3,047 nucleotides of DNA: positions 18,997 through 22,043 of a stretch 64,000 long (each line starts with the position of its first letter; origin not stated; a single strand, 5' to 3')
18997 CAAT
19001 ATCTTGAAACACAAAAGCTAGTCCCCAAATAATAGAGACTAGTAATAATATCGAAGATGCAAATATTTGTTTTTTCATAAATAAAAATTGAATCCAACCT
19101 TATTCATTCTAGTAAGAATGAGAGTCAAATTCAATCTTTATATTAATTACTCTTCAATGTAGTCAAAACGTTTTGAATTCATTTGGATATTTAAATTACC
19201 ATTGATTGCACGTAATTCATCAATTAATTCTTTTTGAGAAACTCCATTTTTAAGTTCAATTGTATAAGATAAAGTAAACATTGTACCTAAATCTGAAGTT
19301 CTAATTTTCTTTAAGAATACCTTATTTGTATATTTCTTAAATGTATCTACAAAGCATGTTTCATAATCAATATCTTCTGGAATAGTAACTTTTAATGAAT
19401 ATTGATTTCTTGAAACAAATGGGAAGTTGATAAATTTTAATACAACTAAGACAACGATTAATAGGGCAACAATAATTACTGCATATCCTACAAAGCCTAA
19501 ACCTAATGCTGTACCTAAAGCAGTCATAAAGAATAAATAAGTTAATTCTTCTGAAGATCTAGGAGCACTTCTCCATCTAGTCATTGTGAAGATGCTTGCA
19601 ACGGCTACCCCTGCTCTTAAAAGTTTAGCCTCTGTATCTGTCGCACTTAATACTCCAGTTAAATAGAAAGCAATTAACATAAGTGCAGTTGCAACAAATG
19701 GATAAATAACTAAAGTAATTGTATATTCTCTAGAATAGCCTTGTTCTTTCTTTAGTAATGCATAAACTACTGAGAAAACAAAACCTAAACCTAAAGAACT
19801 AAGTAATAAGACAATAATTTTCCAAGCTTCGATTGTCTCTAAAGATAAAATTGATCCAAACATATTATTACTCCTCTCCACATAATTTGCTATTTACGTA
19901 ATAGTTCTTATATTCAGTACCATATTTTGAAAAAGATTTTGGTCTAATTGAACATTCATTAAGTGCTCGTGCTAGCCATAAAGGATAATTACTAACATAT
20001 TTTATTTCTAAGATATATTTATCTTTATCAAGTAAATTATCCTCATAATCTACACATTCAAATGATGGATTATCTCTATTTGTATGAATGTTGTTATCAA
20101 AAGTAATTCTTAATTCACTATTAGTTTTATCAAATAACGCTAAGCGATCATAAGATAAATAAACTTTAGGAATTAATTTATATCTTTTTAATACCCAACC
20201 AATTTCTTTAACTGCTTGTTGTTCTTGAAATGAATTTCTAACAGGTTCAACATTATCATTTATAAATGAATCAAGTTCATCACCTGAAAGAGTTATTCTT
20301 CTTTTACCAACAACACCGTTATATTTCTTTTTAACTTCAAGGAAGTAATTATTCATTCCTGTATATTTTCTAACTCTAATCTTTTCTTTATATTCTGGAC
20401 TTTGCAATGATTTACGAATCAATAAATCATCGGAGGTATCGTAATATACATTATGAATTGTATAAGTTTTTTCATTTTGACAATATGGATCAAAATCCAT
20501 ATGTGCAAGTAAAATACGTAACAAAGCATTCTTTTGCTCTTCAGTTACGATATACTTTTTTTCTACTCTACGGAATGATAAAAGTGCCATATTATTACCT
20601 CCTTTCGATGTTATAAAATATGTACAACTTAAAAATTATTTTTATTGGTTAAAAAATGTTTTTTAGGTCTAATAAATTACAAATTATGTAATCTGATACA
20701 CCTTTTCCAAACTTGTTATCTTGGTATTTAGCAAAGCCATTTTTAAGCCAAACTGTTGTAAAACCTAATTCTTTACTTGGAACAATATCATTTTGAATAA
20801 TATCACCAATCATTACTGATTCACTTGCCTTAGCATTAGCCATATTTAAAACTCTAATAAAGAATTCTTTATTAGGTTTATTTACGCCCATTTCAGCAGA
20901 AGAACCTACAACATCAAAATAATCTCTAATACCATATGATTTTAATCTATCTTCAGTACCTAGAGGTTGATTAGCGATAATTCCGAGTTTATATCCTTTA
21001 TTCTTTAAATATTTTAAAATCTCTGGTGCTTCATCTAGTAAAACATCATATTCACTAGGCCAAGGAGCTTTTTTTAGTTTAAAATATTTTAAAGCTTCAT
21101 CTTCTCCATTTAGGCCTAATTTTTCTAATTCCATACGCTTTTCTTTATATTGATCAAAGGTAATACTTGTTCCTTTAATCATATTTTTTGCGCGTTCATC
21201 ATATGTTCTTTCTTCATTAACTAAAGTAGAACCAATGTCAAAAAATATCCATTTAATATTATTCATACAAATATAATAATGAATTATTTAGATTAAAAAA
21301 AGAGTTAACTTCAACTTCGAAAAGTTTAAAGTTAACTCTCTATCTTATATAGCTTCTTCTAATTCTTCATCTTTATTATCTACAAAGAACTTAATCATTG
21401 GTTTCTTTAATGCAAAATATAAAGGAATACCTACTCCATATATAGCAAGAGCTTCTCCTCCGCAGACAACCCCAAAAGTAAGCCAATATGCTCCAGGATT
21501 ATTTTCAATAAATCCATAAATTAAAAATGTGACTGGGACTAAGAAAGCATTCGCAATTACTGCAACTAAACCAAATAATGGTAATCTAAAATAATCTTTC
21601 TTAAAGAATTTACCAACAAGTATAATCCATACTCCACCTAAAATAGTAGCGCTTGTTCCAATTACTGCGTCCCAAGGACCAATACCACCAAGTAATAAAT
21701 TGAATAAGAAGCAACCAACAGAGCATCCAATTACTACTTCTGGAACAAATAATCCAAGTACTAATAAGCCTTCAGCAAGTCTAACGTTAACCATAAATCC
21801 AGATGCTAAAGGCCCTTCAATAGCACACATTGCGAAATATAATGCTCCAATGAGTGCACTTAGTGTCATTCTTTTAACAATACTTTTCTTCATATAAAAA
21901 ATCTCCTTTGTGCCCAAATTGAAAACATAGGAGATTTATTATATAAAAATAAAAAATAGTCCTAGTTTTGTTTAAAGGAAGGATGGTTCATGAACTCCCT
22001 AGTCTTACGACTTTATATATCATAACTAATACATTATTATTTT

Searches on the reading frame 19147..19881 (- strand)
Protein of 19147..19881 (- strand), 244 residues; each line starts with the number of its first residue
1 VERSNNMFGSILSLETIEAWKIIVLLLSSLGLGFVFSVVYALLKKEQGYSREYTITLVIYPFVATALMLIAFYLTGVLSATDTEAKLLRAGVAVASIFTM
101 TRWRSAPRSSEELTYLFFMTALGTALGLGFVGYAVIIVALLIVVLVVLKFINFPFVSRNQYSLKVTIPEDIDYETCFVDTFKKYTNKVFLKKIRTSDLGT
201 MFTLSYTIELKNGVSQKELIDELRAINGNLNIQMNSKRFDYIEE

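Call 7: search_protein_families(library=pfam, proteins=[window:19147-19881:-])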
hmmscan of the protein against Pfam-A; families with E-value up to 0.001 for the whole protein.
window:19147-19881:- (244 aa): 1 family
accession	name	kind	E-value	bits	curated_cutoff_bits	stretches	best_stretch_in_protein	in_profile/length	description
PF16316.10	DUF4956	-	2.3e-09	37.7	30.6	1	62-169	24-127/169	Domain of unknown function (DUF4956)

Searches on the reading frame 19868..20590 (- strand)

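Call 7: search_protein_families(library=pfam, proteins=[window:19868-20590:-])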
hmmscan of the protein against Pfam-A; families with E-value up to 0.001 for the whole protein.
window:19868-20590:- (240 aa): 1 family
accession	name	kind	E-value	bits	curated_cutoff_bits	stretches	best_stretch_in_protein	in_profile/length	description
PF09359.15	VTC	-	8.7e-45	153.5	23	1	8-228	2-232/235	VTC domain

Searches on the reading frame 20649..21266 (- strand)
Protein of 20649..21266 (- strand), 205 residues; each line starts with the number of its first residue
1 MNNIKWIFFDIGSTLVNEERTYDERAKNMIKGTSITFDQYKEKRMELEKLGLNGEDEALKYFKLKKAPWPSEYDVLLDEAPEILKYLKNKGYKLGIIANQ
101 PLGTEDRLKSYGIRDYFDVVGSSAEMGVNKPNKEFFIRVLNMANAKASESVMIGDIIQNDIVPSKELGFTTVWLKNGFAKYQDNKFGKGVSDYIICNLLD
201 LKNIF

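Call 7: search_protein_families(library=pfam, proteins=[window:20649-21266:-])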
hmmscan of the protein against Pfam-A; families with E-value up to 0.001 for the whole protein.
window:20649-21266:- (205 aa): 3 families
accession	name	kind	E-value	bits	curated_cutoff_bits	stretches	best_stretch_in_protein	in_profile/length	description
PF00702.32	Hydrolase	-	7.8e-18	66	26.4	1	4-161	1-184/191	haloacid dehalogenase-like hydrolase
PF13419.12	HAD_2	-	3.7e-17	63.4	23.8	1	75-173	79-177/178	Haloacid dehalogenase-like hydrolase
PF13242.12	Hydrolase_like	-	2.2e-10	40.7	22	1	129-200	3-74/75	HAD-hyrolase-like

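Call 8: search_protein_families(library=ncbifam, proteins=[window:20649-21266:-])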
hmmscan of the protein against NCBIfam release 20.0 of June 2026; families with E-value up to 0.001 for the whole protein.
window:20649-21266:- (205 aa): 30 families (the best 25 are shown)
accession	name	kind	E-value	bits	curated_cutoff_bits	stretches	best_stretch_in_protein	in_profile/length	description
TIGR02253.1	CTE7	subfamily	5.4e-30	104.8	169.75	1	76-201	95-220/221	TIGR02253 family HAD-type hydrolase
TIGR02254.1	YjjG_YfnB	equivalog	1.6e-22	80.1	159.9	1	71-205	93-223/223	YjjG family noncanonical pyrimidine nucleotidase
TIGR02252.1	DREG-2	subfamily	7.2e-19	68.3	155.2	1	76-173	106-203/203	HAD hydrolase, REG-2-like, family IA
NF006976.0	PRK09449.1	equivalog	1.9e-16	60.3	183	1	76-179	96-200/225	pyrimidine 5'-nucleotidase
NF053830.1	RUBPPhHalo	equivalog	2.2e-14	53.7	330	1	54-204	80-233/234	ribulose-1,5-bisphosphate 5-phosphatase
NF009695.0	PRK13222.1-2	equivalog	1e-13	51.3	225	1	74-202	93-219/226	phosphoglycolate phosphatase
NF009804.0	PRK13288.1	equivalog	3.6e-13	49.5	218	1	80-204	87-209/215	pyrophosphatase PpaX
NF052576.1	PymNtasePynAStpc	equivalog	7.4e-13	48.6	350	1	77-177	101-203/229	pyrimidine 5'-nucleotidase PynA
TIGR01549.1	HAD-SF-IA-v1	subfamily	1.4e-12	48.2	23.3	1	6-168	1-149/149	HAD-IA family hydrolase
TIGR01662.1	HAD-SF-IIIA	subfamily_domain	3.9e-10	40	44.6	1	76-176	26-140/141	HAD-IIIA family hydrolase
TIGR01449.2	PGP_bact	equivalog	3.1e-09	36.7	180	1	57-180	67-190/213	phosphoglycolate phosphatase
TIGR02247.1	HAD-1A3-hyp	subfamily_domain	3.4e-09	36.7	125.4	1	76-174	95-195/211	epoxide hydrolase N-terminal domain-like phosphatase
TIGR02009.1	PGMB-YQAB-SF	subfamily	8.5e-08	32.6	153.35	1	75-155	89-168/186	beta-phosphoglucomutase family hydrolase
TIGR01460.1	HAD-SF-IIA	subfamily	8.6e-08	32.3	100.15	1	128-177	195-246/246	HAD-IIA family hydrolase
NF009694.0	PRK13222.1-1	equivalog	1.2e-07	31.3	415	1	74-179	110-215/252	phosphoglycolate phosphatase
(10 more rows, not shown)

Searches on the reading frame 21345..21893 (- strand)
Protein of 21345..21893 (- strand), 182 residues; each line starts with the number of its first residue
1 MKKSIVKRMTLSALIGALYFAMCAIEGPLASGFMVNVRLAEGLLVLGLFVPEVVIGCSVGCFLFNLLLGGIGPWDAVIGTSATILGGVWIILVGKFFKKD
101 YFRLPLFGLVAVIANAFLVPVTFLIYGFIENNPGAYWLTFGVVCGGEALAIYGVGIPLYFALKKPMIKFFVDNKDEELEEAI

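Call 7: search_protein_families(library=pfam, proteins=[window:21345-21893:-])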
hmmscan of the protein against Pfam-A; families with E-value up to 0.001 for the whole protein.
window:21345-21893:- (182 aa): 1 family
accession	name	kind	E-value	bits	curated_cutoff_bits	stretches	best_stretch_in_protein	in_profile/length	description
PF06177.16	QueT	-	3.2e-27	96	33.7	1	9-164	1-141/141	QueT transporter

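Call 8: search_protein_families(library=ncbifam, proteins=[window:21345-21893:-])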
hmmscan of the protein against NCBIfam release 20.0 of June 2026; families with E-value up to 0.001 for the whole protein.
window:21345-21893:- (182 aa): 0 families

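Call 10: find_homologous_proteins(query=window:21345-21893:-)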
Query window:21345-21893:- (182 aa): 11 proteins with E <= 0.001 among 433 candidates.
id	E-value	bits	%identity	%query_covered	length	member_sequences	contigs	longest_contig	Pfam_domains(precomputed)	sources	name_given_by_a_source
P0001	3.8e-111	387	99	100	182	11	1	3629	PF06177.17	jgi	-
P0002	2.7e-66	241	62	99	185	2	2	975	PF06177.17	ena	-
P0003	3.9e-65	237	61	97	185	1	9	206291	PF06177.17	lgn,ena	-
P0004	6.1e-63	230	64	98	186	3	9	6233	PF06177.17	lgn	-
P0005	5.7e-57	211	63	93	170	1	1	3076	PF06177.17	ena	-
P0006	6.4e-56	207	57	96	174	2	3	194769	PF06177.17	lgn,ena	-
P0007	3.6e-54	202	57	96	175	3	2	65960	PF06177.17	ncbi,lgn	-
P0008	9.2e-54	200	61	92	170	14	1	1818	PF06177.17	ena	-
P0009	9.9e-54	200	62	91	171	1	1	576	PF06177.17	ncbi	-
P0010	2.6e-51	192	54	97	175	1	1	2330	PF06177.17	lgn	-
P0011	1.4e-43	167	54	90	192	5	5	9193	PF06177.17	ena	-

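Call 12: find_encoding_contigs(protein=P0003, flank=3000, max_places=4)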
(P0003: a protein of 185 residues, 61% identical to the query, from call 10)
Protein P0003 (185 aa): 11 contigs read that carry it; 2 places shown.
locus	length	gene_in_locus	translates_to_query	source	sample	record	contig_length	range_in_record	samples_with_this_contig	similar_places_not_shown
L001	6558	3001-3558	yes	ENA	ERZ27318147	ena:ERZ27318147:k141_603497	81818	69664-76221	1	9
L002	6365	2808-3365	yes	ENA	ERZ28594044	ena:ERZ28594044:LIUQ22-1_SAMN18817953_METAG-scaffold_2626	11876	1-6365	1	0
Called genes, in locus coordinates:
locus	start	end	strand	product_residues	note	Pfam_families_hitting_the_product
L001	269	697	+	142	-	-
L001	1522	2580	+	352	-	PF08240:ADH_N, PF16912:Glu_dehyd_C (weak), PF00107:ADH_zinc_N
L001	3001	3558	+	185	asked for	PF06177:QueT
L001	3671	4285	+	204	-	PF00702:Hydrolase, PF13419:HAD_2, PF13242:Hydrolase_like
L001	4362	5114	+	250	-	PF09359:VTC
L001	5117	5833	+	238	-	PF16316:DUF4956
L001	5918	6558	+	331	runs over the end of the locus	PF00892:EamA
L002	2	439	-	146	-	?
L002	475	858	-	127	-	PF13518:HTH_28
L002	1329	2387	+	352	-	PF08240:ADH_N, PF16912:Glu_dehyd_C (weak), PF00107:ADH_zinc_N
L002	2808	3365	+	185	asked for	PF06177:QueT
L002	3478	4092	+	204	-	PF00702:Hydrolase, PF13419:HAD_2, PF13242:Hydrolase_like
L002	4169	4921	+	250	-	PF09359:VTC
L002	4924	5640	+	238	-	PF16316:DUF4956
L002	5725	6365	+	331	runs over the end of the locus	PF00892:EamA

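Call 13: find_encoding_contigs(protein=P0004, flank=3000, max_places=4)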
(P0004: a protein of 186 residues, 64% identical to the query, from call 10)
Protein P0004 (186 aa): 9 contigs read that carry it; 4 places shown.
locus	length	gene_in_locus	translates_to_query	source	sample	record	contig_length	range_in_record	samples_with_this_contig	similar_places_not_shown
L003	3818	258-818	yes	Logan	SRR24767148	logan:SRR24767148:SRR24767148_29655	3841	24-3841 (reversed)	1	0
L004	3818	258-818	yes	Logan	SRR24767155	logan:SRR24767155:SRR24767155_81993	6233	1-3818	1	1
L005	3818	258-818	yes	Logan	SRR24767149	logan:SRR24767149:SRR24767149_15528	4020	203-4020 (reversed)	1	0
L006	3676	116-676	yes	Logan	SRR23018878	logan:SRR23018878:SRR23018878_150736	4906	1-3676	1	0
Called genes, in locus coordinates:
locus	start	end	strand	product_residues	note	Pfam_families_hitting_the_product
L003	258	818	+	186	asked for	PF06177:QueT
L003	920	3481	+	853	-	PF02861:Clp_N, PF23569:NBD_SMAX1 (weak), PF00004:AAA, PF17871:AAA_lid_9, PF00004:AAA, PF07724:AAA_2, PF07728:AAA_5, PF10431:ClpB_D2-small, +11 more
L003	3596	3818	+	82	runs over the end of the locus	?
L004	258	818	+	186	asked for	PF06177:QueT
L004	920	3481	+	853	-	PF02861:Clp_N, PF23569:NBD_SMAX1 (weak), PF00004:AAA, PF17871:AAA_lid_9, PF00004:AAA, PF07724:AAA_2, PF07728:AAA_5, PF10431:ClpB_D2-small, +11 more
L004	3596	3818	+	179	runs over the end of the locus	PF00149:Metallophos, PF12850:Metallophos_2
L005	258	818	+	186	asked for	PF06177:QueT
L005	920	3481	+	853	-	PF02861:Clp_N, PF23569:NBD_SMAX1 (weak), PF00004:AAA, PF17871:AAA_lid_9, PF00004:AAA, PF07724:AAA_2, PF07728:AAA_5, PF10431:ClpB_D2-small, +11 more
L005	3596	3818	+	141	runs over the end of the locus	?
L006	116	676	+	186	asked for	PF06177:QueT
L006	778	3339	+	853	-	PF02861:Clp_N, PF23569:NBD_SMAX1 (weak), PF00004:AAA, PF17871:AAA_lid_9, PF00004:AAA, PF07724:AAA_2, PF07728:AAA_5, PF10431:ClpB_D2-small, +11 more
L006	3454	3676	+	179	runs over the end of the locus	PF00149:Metallophos, PF12850:Metallophos_2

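Call 14: find_encoding_contigs(protein=P0006, flank=3000, max_places=3)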
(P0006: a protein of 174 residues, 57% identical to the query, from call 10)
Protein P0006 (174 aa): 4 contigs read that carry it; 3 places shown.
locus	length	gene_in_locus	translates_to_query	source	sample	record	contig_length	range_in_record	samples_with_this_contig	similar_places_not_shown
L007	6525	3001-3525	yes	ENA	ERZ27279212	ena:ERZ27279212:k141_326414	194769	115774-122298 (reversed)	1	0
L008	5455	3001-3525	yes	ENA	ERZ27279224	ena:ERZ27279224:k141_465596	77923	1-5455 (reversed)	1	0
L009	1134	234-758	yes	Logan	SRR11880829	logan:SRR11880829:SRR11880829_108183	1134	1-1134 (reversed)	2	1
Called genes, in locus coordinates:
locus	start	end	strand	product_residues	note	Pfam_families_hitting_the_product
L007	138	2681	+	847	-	PF00990:GGDEF, PF00563:EAL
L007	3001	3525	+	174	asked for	PF06177:QueT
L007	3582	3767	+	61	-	-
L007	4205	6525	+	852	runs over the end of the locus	PF02861:Clp_N, PF13191:AAA_16 (weak), PF00004:AAA, PF17871:AAA_lid_9, PF00004:AAA, PF07724:AAA_2, PF07728:AAA_5, PF10431:ClpB_D2-small, +9 more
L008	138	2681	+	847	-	PF00990:GGDEF, PF00563:EAL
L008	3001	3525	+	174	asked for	PF06177:QueT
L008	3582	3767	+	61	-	-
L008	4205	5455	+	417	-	?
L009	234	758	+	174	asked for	PF06177:QueT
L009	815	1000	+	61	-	-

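Call 15: find_encoding_contigs(protein=P0007, flank=3000, max_places=3)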
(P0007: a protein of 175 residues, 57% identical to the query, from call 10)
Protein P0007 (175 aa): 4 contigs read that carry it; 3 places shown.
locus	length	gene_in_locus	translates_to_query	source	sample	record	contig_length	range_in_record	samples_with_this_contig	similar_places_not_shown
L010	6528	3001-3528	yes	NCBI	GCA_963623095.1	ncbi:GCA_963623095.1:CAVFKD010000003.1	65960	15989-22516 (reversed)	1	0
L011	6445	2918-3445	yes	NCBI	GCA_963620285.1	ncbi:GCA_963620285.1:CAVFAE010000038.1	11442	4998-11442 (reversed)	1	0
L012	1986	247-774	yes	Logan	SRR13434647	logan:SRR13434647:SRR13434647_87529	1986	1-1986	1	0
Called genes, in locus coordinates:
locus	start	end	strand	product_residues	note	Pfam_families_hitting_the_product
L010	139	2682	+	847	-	PF00990:GGDEF, PF00563:EAL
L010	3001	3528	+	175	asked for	PF06177:QueT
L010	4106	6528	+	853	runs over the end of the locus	PF02861:Clp_N, PF13191:AAA_16 (weak), PF00004:AAA, PF17871:AAA_lid_9, PF00004:AAA, PF07724:AAA_2, PF07728:AAA_5, PF10431:ClpB_D2-small, +10 more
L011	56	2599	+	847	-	PF00990:GGDEF, PF00563:EAL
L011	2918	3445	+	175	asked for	PF06177:QueT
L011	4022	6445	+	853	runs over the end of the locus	PF02861:Clp_N, PF13191:AAA_16 (weak), PF00004:AAA, PF17871:AAA_lid_9, PF00004:AAA, PF07724:AAA_2, PF07728:AAA_5, PF10431:ClpB_D2-small, +10 more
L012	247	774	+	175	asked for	PF06177:QueT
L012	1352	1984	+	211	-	?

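Call 17: find_encoding_contigs(protein=P0001, flank=3500, max_places=4)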
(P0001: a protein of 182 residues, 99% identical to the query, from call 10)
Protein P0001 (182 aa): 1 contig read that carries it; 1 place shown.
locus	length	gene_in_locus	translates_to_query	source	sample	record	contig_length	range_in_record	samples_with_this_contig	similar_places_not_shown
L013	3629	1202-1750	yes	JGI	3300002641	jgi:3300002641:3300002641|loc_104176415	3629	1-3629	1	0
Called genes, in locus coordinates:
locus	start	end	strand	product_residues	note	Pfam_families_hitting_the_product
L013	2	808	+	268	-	?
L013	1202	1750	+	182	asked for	PF06177:QueT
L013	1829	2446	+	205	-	PF00702:Hydrolase, PF13419:HAD_2, PF13242:Hydrolase_like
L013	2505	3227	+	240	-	PF09359:VTC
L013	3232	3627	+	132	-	?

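Call 18: find_encoding_contigs(protein=P0002, flank=3000, max_places=3)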
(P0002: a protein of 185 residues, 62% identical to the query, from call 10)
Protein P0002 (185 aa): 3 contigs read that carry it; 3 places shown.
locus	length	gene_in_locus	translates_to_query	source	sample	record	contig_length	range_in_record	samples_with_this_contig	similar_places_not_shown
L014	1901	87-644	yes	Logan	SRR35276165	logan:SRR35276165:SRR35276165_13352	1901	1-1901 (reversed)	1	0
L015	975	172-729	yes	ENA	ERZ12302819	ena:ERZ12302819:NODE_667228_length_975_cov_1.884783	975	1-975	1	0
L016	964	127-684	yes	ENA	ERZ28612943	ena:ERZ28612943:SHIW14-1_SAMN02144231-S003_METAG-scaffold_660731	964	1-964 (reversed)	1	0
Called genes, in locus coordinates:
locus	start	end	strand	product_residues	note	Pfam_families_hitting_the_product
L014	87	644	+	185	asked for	PF06177:QueT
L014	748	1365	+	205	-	PF00702:Hydrolase, PF13419:HAD_2, PF13242:Hydrolase_like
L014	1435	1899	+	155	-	?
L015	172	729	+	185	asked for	PF06177:QueT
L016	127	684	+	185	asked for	PF06177:QueT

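Call 19: find_encoding_contigs(protein=P0011, flank=3000, max_places=4)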
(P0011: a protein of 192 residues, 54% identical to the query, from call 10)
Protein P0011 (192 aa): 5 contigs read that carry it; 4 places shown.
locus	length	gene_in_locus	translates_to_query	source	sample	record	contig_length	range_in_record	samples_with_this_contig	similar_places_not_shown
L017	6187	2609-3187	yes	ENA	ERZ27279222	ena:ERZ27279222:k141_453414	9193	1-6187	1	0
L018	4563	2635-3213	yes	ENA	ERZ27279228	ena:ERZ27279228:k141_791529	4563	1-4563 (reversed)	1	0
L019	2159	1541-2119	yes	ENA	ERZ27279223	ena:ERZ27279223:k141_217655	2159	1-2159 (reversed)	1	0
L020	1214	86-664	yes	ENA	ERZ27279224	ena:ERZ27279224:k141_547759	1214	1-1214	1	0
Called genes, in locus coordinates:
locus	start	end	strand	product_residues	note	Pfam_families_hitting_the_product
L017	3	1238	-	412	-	?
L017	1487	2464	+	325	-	PF00710:Asparaginase, PF17763:Asparaginase_C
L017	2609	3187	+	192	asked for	PF06177:QueT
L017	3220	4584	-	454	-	PF13173:AAA_14, PF13635:DUF4143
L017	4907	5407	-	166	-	PF03167:UDG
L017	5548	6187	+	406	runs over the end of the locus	PF01704:UDPGP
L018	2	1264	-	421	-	?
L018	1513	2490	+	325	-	PF00710:Asparaginase, PF17763:Asparaginase_C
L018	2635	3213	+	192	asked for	PF06177:QueT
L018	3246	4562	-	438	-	?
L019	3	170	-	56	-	?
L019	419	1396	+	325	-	PF00710:Asparaginase, PF17763:Asparaginase_C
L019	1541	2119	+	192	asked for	PF06177:QueT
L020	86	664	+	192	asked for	PF06177:QueT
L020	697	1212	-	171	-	?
